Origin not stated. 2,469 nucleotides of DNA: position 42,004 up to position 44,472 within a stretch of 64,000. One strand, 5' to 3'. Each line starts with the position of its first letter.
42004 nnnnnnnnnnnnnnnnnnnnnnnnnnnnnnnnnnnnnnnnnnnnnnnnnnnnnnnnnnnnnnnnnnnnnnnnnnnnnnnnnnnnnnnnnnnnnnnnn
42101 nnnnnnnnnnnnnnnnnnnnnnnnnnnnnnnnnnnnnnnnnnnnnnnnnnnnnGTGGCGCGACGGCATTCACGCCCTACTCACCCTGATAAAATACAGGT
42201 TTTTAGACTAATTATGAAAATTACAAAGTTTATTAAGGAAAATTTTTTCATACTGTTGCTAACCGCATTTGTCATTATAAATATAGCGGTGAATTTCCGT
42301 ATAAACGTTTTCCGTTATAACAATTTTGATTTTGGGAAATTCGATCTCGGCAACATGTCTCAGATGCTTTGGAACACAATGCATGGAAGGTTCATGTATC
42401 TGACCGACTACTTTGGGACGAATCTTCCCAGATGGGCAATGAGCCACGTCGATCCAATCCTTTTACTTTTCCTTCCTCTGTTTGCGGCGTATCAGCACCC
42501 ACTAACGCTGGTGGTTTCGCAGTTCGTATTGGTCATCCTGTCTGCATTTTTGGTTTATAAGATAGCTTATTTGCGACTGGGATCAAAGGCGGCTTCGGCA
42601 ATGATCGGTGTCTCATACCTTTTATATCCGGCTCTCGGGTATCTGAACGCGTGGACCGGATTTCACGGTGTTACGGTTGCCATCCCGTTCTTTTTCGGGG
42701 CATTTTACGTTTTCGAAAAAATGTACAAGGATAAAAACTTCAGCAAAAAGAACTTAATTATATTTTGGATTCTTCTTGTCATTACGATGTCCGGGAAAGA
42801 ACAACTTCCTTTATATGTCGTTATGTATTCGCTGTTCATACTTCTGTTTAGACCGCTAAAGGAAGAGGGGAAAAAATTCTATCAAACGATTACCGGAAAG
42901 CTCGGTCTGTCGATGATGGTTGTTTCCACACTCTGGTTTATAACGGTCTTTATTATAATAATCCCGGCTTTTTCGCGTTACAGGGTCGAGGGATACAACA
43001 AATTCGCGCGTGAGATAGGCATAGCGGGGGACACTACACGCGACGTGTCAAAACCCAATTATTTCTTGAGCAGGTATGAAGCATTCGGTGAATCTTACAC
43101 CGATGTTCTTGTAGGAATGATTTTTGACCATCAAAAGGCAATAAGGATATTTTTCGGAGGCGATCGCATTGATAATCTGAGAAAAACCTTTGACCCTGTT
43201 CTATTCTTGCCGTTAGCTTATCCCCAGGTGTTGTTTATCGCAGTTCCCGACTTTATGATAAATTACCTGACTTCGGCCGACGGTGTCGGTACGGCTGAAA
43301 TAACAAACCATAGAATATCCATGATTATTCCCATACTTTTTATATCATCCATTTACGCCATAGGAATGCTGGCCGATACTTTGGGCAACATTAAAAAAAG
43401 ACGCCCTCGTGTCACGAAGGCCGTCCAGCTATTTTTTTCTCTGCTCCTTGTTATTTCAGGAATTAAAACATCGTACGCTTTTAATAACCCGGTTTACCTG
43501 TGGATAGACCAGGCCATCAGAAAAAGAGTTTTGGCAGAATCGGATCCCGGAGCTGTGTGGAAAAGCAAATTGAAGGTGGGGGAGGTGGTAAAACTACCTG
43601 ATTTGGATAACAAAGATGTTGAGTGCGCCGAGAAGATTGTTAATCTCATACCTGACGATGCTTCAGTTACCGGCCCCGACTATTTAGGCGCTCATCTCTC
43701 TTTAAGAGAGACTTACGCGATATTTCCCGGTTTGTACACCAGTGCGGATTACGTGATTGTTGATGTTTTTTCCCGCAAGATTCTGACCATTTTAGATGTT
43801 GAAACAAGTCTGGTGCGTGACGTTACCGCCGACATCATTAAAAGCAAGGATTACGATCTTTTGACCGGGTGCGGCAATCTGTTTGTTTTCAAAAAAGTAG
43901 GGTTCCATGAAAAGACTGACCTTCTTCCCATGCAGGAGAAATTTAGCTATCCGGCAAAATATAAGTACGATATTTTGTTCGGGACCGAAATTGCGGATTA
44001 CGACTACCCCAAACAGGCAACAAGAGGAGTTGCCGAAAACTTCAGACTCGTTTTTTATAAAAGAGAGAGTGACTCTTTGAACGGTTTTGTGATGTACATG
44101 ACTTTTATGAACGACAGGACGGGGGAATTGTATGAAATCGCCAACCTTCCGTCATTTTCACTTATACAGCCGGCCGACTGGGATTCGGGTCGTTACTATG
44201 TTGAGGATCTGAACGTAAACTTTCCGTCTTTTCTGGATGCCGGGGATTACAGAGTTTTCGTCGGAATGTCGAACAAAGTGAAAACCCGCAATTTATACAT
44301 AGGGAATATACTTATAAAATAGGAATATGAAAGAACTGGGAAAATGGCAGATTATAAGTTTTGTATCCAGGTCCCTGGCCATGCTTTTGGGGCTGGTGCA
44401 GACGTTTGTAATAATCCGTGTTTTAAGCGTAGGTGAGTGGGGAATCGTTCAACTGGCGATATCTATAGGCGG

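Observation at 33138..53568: Exceptionally dense lipid-linked glycosylation system: three DPM1-like GT2, four ArnT/PMT-like GT-C, a DUF2079-like GT-C candidate, two Wzx flippases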

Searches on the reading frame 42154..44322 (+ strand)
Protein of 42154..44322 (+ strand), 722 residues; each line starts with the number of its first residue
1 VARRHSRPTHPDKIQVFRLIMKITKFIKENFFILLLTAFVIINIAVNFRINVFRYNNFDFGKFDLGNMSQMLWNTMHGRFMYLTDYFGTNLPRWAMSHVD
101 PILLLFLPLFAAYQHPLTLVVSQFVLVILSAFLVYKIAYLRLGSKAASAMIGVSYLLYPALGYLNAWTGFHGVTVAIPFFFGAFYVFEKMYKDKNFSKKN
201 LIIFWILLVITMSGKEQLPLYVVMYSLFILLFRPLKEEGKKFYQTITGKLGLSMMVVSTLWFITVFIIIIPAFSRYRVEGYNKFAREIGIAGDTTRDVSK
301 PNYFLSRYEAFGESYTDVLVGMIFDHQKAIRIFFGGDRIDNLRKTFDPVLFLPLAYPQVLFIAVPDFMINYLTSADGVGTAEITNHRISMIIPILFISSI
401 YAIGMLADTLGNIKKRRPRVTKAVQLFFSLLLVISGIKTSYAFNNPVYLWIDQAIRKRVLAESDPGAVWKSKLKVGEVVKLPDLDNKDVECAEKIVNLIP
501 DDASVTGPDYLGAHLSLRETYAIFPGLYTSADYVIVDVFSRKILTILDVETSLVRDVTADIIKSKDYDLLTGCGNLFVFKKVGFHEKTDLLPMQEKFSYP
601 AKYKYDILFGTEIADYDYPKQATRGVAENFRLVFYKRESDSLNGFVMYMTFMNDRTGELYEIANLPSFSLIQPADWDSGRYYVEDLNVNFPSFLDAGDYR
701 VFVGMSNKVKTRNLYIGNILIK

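Call 3: search_protein_families(library=pfam, proteins=[window:42154-44322:+], max_evalue=0.01)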
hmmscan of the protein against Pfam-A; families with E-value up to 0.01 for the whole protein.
window:42154-44322:+ (722 aa): 1 family
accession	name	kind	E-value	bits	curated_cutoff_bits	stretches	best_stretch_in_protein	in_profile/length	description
PF09852.15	DUF2079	-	1.5e-35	123.6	28.2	1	55-530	2-406/459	Predicted membrane protein (DUF2079)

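Call 11: search_protein_families(library=ncbifam, proteins=[window:42154-44322:+], max_evalue=0.001)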
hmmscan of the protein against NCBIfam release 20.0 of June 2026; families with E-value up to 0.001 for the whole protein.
window:42154-44322:+ (722 aa): 0 families

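Call 26: find_homologous_proteins(query=window:42214-44322:+, max_evalue=0.00001)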
Query window:42214-44322:+ (702 aa): 415 proteins with E <= 0.00001 among 8000 candidates; the best 120 are listed.
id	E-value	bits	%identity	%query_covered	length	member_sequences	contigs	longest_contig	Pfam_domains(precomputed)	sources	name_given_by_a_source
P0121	0.0e+0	1478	92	100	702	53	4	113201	PF09852.16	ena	-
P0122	0.0e+0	1451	90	100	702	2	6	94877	PF09852.16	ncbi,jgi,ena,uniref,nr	ncbi:hypothetical protein A3K01_02745 [candidate division WWE3 bacterium RIFOXYD1_FULL_43_17]|uniref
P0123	0.0e+0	1445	89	100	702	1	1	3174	PF09852.16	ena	-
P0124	0.0e+0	1445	89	100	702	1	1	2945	PF09852.16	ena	-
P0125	0.0e+0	1444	89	100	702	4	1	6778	PF09852.16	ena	-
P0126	0.0e+0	1434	88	100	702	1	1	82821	PF09852.16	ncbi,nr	ncbi:MAG: hypothetical protein UU92_C0001G0050 [candidate division WWE3 bacterium GW2011_GWA1_42_12]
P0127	0.0e+0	1403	87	98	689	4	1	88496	PF09852.16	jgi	-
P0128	0.0e+0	1315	79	100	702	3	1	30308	PF09852.16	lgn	-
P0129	0.0e+0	1300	79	100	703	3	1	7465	PF09852.16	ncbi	-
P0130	0.0e+0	1294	78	100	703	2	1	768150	PF09852.16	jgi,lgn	-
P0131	0.0e+0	1211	74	100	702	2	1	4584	PF09852.16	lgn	-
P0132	0.0e+0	1035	63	100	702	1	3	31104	PF09852.16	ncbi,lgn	-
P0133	4.9e-289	979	60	100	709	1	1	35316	PF09852.16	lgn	-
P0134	2.0e-280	950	88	67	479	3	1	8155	PF09852.16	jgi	-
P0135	1.7e-279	947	57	100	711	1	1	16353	PF09852.16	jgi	jgi:uncharacterized membrane protein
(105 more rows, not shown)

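Call 31: search_solved_structures(query=A2, max_evalue=10, show_alignments=2)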
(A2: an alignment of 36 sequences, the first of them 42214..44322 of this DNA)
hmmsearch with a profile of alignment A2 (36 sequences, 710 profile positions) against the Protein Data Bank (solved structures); distinct sequences matched with E-value up to 10: 6.
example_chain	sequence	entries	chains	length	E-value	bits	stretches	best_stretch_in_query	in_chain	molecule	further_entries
2x5h_A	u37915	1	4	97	0.037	15.8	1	233-305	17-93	ORF 131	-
2x5g_A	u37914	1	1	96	0.096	14.4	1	233-305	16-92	ORF 131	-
2x5t_A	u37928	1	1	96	0.1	14.3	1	233-305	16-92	ORF 131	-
5zxd_A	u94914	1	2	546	0.25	13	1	529-588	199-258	ATP-binding cassette sub-family F member 1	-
7tgg_A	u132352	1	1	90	0.72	11.5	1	222-275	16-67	Geopilin domain 1 protein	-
4qhz_A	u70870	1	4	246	1.3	10.6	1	602-690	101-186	putative glycosyl hydrolase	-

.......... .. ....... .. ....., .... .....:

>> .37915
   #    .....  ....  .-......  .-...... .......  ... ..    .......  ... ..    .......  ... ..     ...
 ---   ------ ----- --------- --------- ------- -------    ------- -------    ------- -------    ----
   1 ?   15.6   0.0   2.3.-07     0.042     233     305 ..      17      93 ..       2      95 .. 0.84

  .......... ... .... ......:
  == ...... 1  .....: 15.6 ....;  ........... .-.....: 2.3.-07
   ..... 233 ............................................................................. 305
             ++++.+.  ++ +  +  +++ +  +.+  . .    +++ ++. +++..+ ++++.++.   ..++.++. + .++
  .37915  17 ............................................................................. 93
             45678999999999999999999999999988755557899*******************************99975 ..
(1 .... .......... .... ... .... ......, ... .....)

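Call 35: find_related_loci(query=A2, collection=genome_contigs, flank=10000)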
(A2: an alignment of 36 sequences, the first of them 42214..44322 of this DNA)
Query A2 (702 aa) in genome_contigs; peptide patterns used: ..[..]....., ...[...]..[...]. (x = any residue, [..] = any of these).
99 stretches matched a pattern; 84 encode a relative of the query (tblastn E <= 1e-3); the best 80 are kept; 80 distinct loci.
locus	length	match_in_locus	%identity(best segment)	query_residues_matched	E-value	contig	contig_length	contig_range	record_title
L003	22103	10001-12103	92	1-701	0e+0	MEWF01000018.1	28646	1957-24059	MAG: candidate division WWE3 bacterium RIFOXYC2_FULL_42_13 rifoxyc2_full_scaffold_564, whole genome shotgun sequence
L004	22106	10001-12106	90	1-702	0e+0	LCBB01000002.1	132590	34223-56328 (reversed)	MAG: candidate division WWE3 bacterium GW2011_GWC2_41_23 UU55_C0002, whole genome shotgun sequence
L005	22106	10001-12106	87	1-702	0e+0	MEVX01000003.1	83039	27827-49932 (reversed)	MAG: candidate division WWE3 bacterium RIFOXYB1_FULL_43_24 rifoxyb1_full_scaffold_131, whole genome shotgun sequence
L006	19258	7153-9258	90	1-702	0e+0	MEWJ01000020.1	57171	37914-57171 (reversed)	MAG: candidate division WWE3 bacterium RIFOXYD1_FULL_43_17 rifoxyd1_full_scaffold_246, whole genome shotgun sequence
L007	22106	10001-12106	79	1-702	0e+0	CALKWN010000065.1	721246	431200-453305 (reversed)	MAG TPA_asm: uncultured candidate division WWE3 bacterium isolate SRR6007446_bin.103_CONCOCT_v1.1_MAG genome assembly, c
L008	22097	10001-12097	78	1-698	0e+0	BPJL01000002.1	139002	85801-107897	MAG: Patescibacteria group bacterium KatS3mg101 DNA, contig_15299, whole genome shotgun sequence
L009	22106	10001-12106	63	1-702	0e+0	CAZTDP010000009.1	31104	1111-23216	MAG TPA_asm: uncultured Candidatus Saccharibacteria bacterium isolate SRP192927_co3_84 genome assembly, contig: NODE_278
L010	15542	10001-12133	54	2-699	0e+0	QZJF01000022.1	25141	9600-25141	MAG: candidate division WWE3 bacterium isolate SURF_46 Ga0104751_1002945, whole genome shotgun sequence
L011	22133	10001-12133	57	1-702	0e+0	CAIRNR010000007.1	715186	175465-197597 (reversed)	uncultured candidate division WWE3 bacterium isolate AM-2014_bin-1800 genome assembly, contig: bin-1800:7/8, whole genom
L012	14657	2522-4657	55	1-699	0e+0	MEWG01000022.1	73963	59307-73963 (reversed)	MAG: candidate division WWE3 bacterium RIFOXYD1_FULL_39_9 rifoxyd1_full_scaffold_282, whole genome shotgun sequence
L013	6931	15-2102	56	26-701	0e+0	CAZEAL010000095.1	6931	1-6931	MAG TPA_asm: uncultured Candidatus Saccharibacteria bacterium isolate binchicken_co169_150 genome assembly, contig: k99_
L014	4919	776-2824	56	3-699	0e+0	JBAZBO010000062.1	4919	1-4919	MAG: Patescibacteria group bacterium isolate SO_2017_GW1_114 NODE_66091_length_4919_cov_0.847663_OW334_2017, whole genom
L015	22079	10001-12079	55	2-702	0e+0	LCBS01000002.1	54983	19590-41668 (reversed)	MAG: candidate division WWE3 bacterium GW2011_GWB1_41_6 UU72_C0002, whole genome shotgun sequence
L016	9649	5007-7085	53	7-701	0e+0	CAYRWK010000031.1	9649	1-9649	MAG TPA_asm: uncultured Candidatus Saccharibacteria bacterium isolate SRP011637_co1_82 genome assembly, contig: NODE_266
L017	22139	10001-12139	52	2-702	0e+0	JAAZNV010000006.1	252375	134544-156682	MAG: candidate division WWE3 bacterium isolate AS27yjCOA_202 63122_AS27, whole genome shotgun sequence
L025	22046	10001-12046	54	14-702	0e+0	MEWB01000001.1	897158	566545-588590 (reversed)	MAG: candidate division WWE3 bacterium RIFOXYC1_FULL_40_10 RIFOXYC1_FULL_WWE3_40_10_complete_curated, whole genome shotg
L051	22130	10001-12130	49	2-699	0e+0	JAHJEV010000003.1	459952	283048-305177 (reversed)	MAG: Patescibacteria group bacterium isolate Modern_marine_glass_biofilm.mb.140 Modern_marine_gla.mb.140_k141_410344, wh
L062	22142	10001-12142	44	14-702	0e+0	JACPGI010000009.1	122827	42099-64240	MAG: candidate division WWE3 bacterium isolate NC_groundwater_383_Ag_B-0.1um_36_13 GD18-4_B1_scaffold_1349017, whole gen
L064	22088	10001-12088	43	3-702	8e-177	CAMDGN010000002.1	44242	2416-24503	MAG: candidate division WWE3 bacterium isolate MiH-22jul19-111 genome assembly, contig: MiH-22jul19-C1327, whole genome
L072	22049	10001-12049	48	12-702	0e+0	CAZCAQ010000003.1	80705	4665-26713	MAG TPA_asm: uncultured Candidatus Saccharibacteria bacterium isolate SRP342105_co1_103 genome assembly, contig: NODE_37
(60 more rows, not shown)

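Call 41: predict_structure(alignment_id=A2)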
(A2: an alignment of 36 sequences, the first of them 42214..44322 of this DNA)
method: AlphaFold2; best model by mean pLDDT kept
length: 702 residues; sequences in the alignment: 36
mean_pLDDT: 85.5   pTM: 0.80
mean pLDDT of the five models: 85.5, 84.9, 84.9, 80.8, 80.7
residues with pLDDT >= 90: 281; 70-90: 356; 50-70: 55; < 50: 10
segments of 3 or more residues with pLDDT < 50: 437-443
pLDDT, mean of each block of 10 residues (from residue 1): 83 94 92 81 77 92 87 84 94 92 95 98 95 94 83 93 97 93 97 90 95 84 88 95 88 86 81 60 72 79 86 81 90 94 87 64 69 95 93 77 94 94 82 54 55 83 70 88 88 87 87 85 70 81 89 87 81 85 87 92 89 89 85 86 82 87 88 87 84 91 91
secondary structure, 60 per line:
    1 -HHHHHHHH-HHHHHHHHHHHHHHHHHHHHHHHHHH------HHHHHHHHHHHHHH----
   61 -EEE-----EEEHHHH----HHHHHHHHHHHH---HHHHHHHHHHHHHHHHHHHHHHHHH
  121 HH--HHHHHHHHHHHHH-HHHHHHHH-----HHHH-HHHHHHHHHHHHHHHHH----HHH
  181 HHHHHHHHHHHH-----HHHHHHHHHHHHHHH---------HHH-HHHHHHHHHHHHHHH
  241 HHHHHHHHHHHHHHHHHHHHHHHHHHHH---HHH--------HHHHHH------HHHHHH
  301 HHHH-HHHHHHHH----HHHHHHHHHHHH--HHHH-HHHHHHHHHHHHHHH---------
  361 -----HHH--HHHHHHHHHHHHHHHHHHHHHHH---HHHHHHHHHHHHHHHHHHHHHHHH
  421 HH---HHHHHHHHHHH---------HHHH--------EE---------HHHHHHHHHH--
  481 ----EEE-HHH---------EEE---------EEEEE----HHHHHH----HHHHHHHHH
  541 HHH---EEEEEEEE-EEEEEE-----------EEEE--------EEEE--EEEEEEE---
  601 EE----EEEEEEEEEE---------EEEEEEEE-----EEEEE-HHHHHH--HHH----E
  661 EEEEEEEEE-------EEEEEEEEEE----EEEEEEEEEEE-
elements in order (helices of 4 or more, strands of 3 or more residues): H2-9 H11-36 H43-56 E62-64 E70-72 H73-76 H81-92 H96-122 H125-137 H139-146 H152-155 H157-173 H178-192 H198-212 H226-268 H283-288 H295-304 H306-313 H318-329 H332-335 H337-351 H371-393 H397-422 H426-436 H446-449 H469-478 E485-487 E501-503 E513-517 H522-527 H532-543 E547-554 E556-561 E573-576 E585-588 E591-597 E607-616 E626-633 E639-643 H645-650 E660-669 E677-686 E691-701

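Call 44: fold_search(model_id=the predicted structure, library=pdb)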
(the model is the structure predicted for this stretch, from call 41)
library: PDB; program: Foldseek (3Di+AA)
matches with E <= 10: 1481; with E <= 0.001: 15
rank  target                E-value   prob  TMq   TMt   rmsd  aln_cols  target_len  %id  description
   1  7e9s_A                6.1e-07  1.00  0.42  0.36  15.5       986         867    9  Archaeal oligosaccharyltransferase AglB from Archaeoglobus fulgidus in complex with an inhibitory peptide and a dolich (released 2021-09-08)
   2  3wak                  2.9e-06  1.00  0.41  0.34  15.9       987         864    9  Crystal structure of the Archaeoglobus fulgidus oligosaccharyltransferase (O29867_ARCFU) in the apo form (released 2013-10-30)
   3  8b6l_I                5.6e-06  1.00  0.39  0.40  15.8       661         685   10  Subtomogram average of the human Sec61-TRAP-OSTA-translocon (released 2022-12-07)
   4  3waj                  1.1e-05  1.00  0.40  0.36  15.3       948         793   10  Crystal structure of the Archaeoglobus fulgidus oligosaccharyltransferase (O29867_ARCFU) complex with Zn and sulfate (released 2013-10-30)
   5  9n9j_I                1.3e-05  1.00  0.39  0.39  15.1       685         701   11  Structure of a GRP94 folding intermediate engaged with a CCDC134- and FKBP11-bound secretory translocon (released 2025-11-19)
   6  6ftg_5                1.7e-05  1.00  0.39  0.42  14.7       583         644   12  Subtomogram average of OST-containing ribosome-translocon complexes from canine rough microsomal membranes (released 2018-03-21)
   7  8pn9_A                2.4e-05  1.00  0.40  0.42  14.2       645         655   10  Structure of human oligosaccharyltransferase OST-A complex bound to NGI-1 (released 2024-05-08)
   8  7zli_A                4.6e-05  1.00  0.38  0.40  13.2       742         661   11  Cryo-EM structure of C-mannosyltransferase CeDPY19, in complex with Dol25-P-Man and bound to CMT2-Fab and anti-Fab nan (released 2023-01-11)
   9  7oci_F                5.6e-05  1.00  0.39  0.42  15.4       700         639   10  Cryo-EM structure of yeast Ost6p containing oligosaccharyltransferase complex (released 2022-02-16)
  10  6s7o_A                9.3e-05  1.00  0.41  0.44  15.0       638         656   11  Cryo-EM structure of human oligosaccharyltransferase complex OST-A (released 2019-12-18)
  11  5ogl_A                1.1e-04  1.00  0.37  0.36  10.1       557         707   10  Structure of bacterial oligosaccharyltransferase PglB in complex with an acceptor peptide and an lipid-linked oligosac (released 2017-10-25)
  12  7zlg_A                1.1e-04  1.00  0.37  0.39  14.4       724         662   11  Cryo-EM structure of C-mannosyltransferase CeDPY19, in complex with acceptor peptide and bound to CMT2-Fab and anti-Fa (released 2023-01-11)
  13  7zlh_A                1.4e-04  1.00  0.35  0.37  14.2       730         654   11  Cryo-EM structure of C-mannosyltransferase CeDPY19, in apo state, bound to CMT2-Fab and anti-Fab nanobody (released 2023-01-11)
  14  6gxc_A                5.9e-04  1.00  0.40  0.39  13.4       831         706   10  Bacterial oligosaccharyltransferase PglB in complex with an inhibitory peptide and a reactive lipid-linked oligosaccha (released 2018-11-14)
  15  5f15                  6.2e-04  1.00  0.37  0.46  10.6       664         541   11  Crystal Structure of ArnT from Cupriavidus metallidurans bound to Undecaprenyl phosphate (released 2016-02-17)
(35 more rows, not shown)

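Call 89: search_protein_families(library=pfam, proteins=[L009:13585-14469:+, L011:13628-14506:+, L017:13635-14534:+, L025:13471-14358:+, L051:13614-14528:+, L062:13666-14604:+, L064:13563-14462:+, L072:13530-14474:+], max_evalue=0.001)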
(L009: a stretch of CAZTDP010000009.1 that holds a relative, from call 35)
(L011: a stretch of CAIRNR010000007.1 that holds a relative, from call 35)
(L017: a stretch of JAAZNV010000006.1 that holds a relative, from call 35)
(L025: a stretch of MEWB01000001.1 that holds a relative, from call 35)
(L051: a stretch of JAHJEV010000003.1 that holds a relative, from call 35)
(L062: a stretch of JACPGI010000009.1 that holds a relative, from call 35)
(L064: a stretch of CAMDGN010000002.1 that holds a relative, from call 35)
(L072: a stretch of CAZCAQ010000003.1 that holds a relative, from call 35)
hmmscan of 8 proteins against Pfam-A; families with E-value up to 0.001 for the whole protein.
L009:13585-14469:+ (294 aa): 1 family
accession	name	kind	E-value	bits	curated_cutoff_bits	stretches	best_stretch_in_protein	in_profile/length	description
PF03706.18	LPG_synthase_TM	-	4.5e-41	141.7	33.4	1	9-283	3-301/302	Lysylphosphatidylglycerol synthase TM region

L011:13628-14506:+ (292 aa): 1 family
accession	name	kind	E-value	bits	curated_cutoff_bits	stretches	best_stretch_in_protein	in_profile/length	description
PF03706.18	LPG_synthase_TM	-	5.9e-41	141.3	33.4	1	8-283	2-301/302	Lysylphosphatidylglycerol synthase TM region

L017:13635-14534:+ (299 aa): 1 family
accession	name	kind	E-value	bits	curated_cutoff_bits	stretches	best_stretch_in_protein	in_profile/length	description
PF03706.18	LPG_synthase_TM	-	4.6e-46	158.1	33.4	1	12-289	3-302/302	Lysylphosphatidylglycerol synthase TM region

L025:13471-14358:+ (295 aa): 1 family
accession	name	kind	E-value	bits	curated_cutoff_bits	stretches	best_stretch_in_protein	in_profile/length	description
PF03706.18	LPG_synthase_TM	-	1.1e-45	156.9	33.4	1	8-284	2-302/302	Lysylphosphatidylglycerol synthase TM region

L051:13614-14528:+ (304 aa): 1 family
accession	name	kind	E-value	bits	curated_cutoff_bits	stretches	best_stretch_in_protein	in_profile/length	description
PF03706.18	LPG_synthase_TM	-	9e-41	140.7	33.4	1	17-293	2-301/302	Lysylphosphatidylglycerol synthase TM region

L062:13666-14604:+ (312 aa): 1 family
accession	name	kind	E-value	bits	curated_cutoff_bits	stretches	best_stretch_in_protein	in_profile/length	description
PF03706.18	LPG_synthase_TM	-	5.6e-41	141.4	33.4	1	7-302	1-301/302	Lysylphosphatidylglycerol synthase TM region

L064:13563-14462:+ (299 aa): 1 family
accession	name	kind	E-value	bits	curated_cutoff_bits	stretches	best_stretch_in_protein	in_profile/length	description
PF03706.18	LPG_synthase_TM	-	2.1e-42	146.1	33.4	1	9-291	3-302/302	Lysylphosphatidylglycerol synthase TM region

L072:13530-14474:+ (314 aa): 1 family
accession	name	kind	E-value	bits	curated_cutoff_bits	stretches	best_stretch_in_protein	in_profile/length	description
PF03706.18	LPG_synthase_TM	-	1.3e-35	123.8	33.4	1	8-303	2-302/302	Lysylphosphatidylglycerol synthase TM region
